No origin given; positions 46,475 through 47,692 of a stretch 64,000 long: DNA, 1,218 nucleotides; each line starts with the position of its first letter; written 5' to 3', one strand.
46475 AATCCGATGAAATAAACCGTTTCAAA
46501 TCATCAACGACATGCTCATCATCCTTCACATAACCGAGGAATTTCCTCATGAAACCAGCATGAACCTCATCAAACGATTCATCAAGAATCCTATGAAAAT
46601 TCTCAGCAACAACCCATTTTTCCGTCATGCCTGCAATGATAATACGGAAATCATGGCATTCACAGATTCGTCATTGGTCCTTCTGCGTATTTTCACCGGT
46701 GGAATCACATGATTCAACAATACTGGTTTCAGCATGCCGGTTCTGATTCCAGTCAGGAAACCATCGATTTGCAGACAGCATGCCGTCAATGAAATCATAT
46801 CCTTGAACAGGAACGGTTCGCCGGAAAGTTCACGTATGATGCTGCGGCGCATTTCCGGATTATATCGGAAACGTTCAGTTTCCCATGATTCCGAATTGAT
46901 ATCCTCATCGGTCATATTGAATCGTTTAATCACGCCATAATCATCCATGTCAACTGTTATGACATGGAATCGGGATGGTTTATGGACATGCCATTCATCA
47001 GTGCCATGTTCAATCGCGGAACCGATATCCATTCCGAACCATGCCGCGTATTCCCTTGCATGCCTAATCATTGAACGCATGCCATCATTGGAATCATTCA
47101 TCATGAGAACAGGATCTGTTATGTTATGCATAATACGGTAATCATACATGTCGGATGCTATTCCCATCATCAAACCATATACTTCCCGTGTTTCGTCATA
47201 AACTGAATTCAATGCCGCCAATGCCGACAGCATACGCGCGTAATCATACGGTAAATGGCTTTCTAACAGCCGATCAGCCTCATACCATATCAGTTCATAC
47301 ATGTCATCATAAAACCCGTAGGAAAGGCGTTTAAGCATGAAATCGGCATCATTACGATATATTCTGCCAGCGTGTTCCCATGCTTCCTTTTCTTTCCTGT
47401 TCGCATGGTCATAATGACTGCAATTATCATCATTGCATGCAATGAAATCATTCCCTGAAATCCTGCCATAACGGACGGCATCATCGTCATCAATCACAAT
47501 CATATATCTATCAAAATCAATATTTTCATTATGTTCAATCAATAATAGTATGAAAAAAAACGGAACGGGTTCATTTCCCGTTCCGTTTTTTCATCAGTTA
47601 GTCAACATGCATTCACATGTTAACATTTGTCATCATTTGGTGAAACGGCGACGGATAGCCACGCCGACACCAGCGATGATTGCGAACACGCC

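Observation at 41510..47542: Operon of four acidic ORFans ending in a Clp-type AAA+ ATPase with an unusual N-terminal P-loop domain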

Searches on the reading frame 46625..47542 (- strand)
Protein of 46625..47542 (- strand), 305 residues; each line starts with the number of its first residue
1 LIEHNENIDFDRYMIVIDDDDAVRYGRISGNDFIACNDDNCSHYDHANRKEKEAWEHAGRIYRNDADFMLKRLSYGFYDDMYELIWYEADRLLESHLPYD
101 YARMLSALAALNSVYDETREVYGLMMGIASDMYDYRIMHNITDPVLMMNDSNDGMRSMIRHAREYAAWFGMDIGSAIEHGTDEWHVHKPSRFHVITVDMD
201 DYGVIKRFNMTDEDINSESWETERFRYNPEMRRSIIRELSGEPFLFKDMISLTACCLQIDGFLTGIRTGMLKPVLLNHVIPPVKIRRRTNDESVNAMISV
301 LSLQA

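Call 3: search_protein_families(library=pfam, proteins=[window:46625-47542:-], max_evalue=1)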
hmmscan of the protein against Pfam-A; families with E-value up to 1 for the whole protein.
window:46625-47542:- (305 aa): 0 families

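Call 4: search_protein_families(library=ncbifam, proteins=[window:46625-47542:-], max_evalue=1)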
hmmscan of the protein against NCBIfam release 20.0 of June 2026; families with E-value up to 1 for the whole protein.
window:46625-47542:- (305 aa): 1 family
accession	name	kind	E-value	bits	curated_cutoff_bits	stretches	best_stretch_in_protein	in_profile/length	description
NF000380.1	vanXY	equivalog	0.022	14.3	250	1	195-236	124-165/179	D,D-carboxypeptidase/D,D-dipeptidase VanXY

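Call 5: search_protein_families(library=padloc, proteins=[window:46625-47542:-], max_evalue=1)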
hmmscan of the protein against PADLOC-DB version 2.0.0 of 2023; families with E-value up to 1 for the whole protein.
window:46625-47542:- (305 aa): 0 families

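Call 6: search_protein_families(library=phrogs, proteins=[window:46625-47542:-], max_evalue=1)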
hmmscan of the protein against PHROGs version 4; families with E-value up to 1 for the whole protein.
window:46625-47542:- (305 aa): 1 family
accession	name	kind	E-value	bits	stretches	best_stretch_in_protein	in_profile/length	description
phrog_26600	-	unknown function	0.014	16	1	172-221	50-96/218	-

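Call 18: list_cluster_members(proteins=[window:46625-47503:-, window:45783-46628:-, window:44475-45749:-, window:43628-44488:-, window:41510-43543:-, window:37728-38609:-, window:32425-34107:-, window:9647-12388:-, window:408-2864:-])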
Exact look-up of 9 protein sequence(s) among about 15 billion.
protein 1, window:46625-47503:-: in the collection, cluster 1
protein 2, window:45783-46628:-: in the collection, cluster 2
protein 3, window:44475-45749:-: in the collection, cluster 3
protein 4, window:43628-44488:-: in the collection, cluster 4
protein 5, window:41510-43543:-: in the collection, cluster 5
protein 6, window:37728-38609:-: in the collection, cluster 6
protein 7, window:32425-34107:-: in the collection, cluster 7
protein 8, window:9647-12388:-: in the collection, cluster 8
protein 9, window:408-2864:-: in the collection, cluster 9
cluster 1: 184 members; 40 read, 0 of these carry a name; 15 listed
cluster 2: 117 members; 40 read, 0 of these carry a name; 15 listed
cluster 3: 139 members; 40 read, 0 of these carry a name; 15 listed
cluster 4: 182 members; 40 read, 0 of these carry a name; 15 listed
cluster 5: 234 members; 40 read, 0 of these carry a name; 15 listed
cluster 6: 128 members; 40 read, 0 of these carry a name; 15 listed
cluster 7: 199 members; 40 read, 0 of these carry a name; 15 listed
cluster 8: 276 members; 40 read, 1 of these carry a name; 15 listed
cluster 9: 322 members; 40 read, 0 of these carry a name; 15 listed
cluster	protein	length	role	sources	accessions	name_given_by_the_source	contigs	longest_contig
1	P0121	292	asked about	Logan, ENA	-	-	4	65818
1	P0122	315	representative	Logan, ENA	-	-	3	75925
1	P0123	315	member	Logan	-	-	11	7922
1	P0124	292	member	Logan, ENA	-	-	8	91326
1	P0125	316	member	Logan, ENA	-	-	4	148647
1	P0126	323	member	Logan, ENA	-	-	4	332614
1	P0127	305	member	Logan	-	-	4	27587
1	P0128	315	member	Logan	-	-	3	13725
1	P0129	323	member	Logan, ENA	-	-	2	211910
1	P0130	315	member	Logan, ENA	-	-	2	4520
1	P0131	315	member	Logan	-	-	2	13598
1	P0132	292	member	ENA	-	-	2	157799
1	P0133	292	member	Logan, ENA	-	-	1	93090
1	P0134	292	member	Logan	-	-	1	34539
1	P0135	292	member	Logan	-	-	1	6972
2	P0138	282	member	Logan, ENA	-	-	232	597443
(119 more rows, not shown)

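Call 27: find_homologous_proteins(query=window:46625-47503:-, max_evalue=0.01)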
Query window:46625-47503:- (292 aa): 2 proteins with E <= 0.01 among 343 candidates.
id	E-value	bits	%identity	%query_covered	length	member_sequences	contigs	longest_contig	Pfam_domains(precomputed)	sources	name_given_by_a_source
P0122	4.8e-195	664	99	100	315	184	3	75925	-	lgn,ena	-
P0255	7.9e-116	404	99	62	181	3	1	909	-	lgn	-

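Call 37: search_protein_representatives(protein=window:46625-47503:-)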
Query: 292 residues. Proteins with E-value up to 0.001 (for the whole library): 5; up to 1e-10: 5; up to 1e-30: 4. The best 5 are listed.
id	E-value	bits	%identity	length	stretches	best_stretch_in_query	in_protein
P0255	2.5e-116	404.4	99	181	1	112-292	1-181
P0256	3.9e-54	200.3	42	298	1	1-289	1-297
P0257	1.5e-49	185.2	36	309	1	6-287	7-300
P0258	6.3e-39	150.4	38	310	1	50-290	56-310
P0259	2.6e-14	69.6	92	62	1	1-37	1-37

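Call 42: predict_structure(alignment_id=A4)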
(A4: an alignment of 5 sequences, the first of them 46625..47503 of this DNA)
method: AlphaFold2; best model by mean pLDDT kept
length: 292 residues; sequences in the alignment: 5
mean_pLDDT: 62.1   pTM: 0.61
mean pLDDT of the five models: 62.1, 57.3, 51.4, 50.8, 43.6
residues with pLDDT >= 90: 1; 70-90: 128; 50-70: 84; < 50: 79
segments of 3 or more residues with pLDDT < 50: 1-13, 29-32, 131-151, 170-172, 264-292
pLDDT, mean of each block of 10 residues (from residue 1): 31 49 51 56 72 85 83 87 76 75 66 77 70 38 42 53 51 58 76 77 68 67 82 68 75 68 44 31 32 29
secondary structure, 60 per line:
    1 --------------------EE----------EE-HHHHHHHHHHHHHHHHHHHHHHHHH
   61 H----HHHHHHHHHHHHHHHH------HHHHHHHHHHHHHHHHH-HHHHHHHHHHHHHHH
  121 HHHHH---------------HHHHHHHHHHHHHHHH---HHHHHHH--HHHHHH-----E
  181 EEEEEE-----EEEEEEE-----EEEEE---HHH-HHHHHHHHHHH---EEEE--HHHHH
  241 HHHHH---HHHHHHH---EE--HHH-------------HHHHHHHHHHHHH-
elements in order: H36-61 H66-81 H88-104 H106-125 H141-156 H160-166 H169-174 E180-186 E192-198 E204-208 H216-226 E230-233 H236-245 H249-255 H279-291

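Call 47: find_encoding_contigs(protein=P0256, flank=10000, max_places=4)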
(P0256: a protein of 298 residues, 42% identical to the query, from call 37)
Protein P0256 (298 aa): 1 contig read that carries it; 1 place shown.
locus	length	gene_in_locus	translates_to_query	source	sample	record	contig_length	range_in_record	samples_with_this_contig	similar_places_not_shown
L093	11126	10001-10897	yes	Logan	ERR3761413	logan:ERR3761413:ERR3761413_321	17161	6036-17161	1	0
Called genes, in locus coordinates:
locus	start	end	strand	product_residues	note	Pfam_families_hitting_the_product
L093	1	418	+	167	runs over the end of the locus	-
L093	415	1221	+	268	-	PF03372:Exo_endo_phos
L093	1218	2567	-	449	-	-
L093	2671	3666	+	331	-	PF01145:Band_7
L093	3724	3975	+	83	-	-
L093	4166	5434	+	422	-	PF05816:TelA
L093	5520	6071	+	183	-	-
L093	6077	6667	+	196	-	-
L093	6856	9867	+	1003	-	PF22359:Big-like (faint), PF26182:Ig_NUP210_5th (faint), PF02368:Big_2, PF26918:Ig_Eae, PF02368:Big_2, PF09479:Flg_new (weak)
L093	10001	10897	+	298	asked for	-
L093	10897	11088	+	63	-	-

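Call 54: search_solved_structures(query=A4, max_evalue=1)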
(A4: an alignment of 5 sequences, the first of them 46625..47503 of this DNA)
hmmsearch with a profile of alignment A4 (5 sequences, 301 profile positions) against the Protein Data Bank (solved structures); distinct sequences matched with E-value up to 1: 3.
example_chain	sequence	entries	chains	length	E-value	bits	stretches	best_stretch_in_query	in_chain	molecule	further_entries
2ikk_A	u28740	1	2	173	0.15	14.2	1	120-178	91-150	Hypothetical transcriptional regulator yurK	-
4lnz_A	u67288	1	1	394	0.46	12.7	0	239-283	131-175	Unconventional myosin-Vb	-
4j5m_A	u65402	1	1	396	0.47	12.7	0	239-283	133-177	Unconventional myosin-Vb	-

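Call 81: fold_search(model_id=the predicted structure, library=viral)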
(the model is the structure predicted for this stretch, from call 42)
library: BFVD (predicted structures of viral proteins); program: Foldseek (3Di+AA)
matches with E <= 10: 118; with E <= 0.001: 0
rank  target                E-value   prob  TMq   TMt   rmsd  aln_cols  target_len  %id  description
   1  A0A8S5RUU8            9.4e-03  0.99  0.34  0.31  11.4       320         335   10  DEDDh [Siphoviridae sp. ctHip2]
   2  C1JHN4                1.4e-01  0.41  0.21  0.19  25.4       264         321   11  Pol protein (Fragment) [Human immunodeficiency virus type 1]
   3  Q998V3                2.8e-01  0.57  0.21  0.26  11.5       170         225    6  Gag-Pol polyprotein (Fragment) [Human immunodeficiency virus type 1]
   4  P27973                3.0e-01  0.20  0.18  0.05  26.9       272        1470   10  Gag-Pol polyprotein [Simian immunodeficiency virus agm.vervet (isolate AGM155)]
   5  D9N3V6                3.1e-01  0.21  0.19  0.14  25.6       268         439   12  Pol protein (Fragment) [Simian immunodeficiency virus]
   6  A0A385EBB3            4.8e-01  0.21  0.20  0.24  14.7       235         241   10  Exonuclease domain-containing protein [Caulobacter phage CcrBL9]
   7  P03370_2              5.3e-01  0.38  0.19  0.09   8.3       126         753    9  Gag-Pol polyprotein [Maedi visna virus (strain 1514)]
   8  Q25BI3                6.5e-01  0.93  0.19  0.08   2.7        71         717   10  DNA polymerase [His1 virus (isolate Australia/Victoria)]
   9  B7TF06                6.5e-01  0.51  0.19  0.14   6.2       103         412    9  Pol protein (Fragment) [Human immunodeficiency virus type 1]
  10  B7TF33                7.5e-01  0.60  0.20  0.27   6.3        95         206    7  Pol protein (Fragment) [Human immunodeficiency virus type 1]
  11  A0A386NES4            7.8e-01  0.30  0.20  0.10   9.0       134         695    7  Pol protein (Fragment) [Small ruminant lentivirus]
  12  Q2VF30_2              7.8e-01  0.07  0.15  0.06  17.6       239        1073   11  (no name in the UniProt tables at hand)
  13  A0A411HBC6            8.2e-01  0.57  0.20  0.27   5.0       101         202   10  Exonuclease domain-containing protein [Homarus gammarus nudivirus]
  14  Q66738                8.6e-01  0.25  0.20  0.35  15.9       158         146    7  Polymerase (Fragment) [Equine infectious anemia virus]
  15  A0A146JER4            8.6e-01  0.15  0.13  0.23  10.5       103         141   11  (no name in the UniProt tables at hand)
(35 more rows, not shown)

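Call 92: search_dna_similar(query=window:46625-47503:-, collection=phages, mode=protein, max_evalue=0.01, max_rows=8)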
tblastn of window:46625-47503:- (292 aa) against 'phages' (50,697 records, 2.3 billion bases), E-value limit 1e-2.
No match.

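Call 93: search_dna_similar(query=window:46625-47503:-, collection=plasmids, mode=protein, max_evalue=0.01, max_rows=8)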
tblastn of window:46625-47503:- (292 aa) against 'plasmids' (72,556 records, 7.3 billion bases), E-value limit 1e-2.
No match.

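Call 95: find_encoding_contigs(protein=P0138, flank=8000, max_places=6)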
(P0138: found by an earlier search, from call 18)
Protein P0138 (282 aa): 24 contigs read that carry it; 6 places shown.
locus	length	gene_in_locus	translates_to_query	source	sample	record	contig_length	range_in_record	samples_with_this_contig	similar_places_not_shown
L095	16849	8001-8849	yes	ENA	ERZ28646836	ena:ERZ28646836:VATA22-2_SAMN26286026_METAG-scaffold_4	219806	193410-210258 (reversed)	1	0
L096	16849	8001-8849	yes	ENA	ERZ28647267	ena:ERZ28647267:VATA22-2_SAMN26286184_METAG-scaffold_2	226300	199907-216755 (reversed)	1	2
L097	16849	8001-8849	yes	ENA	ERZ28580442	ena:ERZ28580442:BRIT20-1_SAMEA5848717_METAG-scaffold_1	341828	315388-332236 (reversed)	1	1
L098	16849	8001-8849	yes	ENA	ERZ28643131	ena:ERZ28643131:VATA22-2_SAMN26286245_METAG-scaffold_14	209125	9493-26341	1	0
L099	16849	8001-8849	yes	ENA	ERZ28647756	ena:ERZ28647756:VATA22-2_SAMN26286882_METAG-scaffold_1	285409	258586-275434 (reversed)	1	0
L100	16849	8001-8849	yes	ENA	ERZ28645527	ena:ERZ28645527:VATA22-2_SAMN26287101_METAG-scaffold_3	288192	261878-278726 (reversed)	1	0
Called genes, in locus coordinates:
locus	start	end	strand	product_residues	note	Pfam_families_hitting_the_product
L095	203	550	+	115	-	-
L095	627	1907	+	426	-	PF05816:TelA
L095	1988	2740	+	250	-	-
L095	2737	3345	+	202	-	PF00857:Isochorismatase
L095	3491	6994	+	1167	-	PF00754:F5_F8_type_C, PF22633:F5_F8_type_C_2, PF26182:Ig_NUP210_5th (faint), PF02368:Big_2, PF26918:Ig_Eae (weak)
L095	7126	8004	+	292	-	-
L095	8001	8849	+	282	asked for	-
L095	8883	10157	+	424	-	-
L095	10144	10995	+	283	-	-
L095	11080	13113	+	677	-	PF13191:AAA_16 (faint), PF13173:AAA_14 (faint), PF00158:Sigma54_activat, PF00004:AAA, PF07724:AAA_2, PF07728:AAA_5 (weak), PF10431:ClpB_D2-small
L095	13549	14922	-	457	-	-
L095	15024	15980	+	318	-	PF13462:Thioredoxin_4 (weak)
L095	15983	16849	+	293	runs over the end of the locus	PF00763:THF_DHG_CYH, PF02882:THF_DHG_CYH_C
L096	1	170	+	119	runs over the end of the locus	-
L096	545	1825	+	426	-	PF05816:TelA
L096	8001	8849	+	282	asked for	-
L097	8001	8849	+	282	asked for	-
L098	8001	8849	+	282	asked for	-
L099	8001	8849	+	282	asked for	-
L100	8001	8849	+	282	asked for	-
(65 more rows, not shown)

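Call 100: find_related_loci(query=A4, collection=viral_contigs, flank=5000)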
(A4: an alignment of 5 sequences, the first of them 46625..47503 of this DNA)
Query A4 (292 aa) in viral_contigs; peptide patterns used: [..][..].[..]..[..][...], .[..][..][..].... (x = any residue, [..] = any of these).
30 stretches matched a pattern, but none encodes a relative of the query by tblastn (E <= 1e-3).
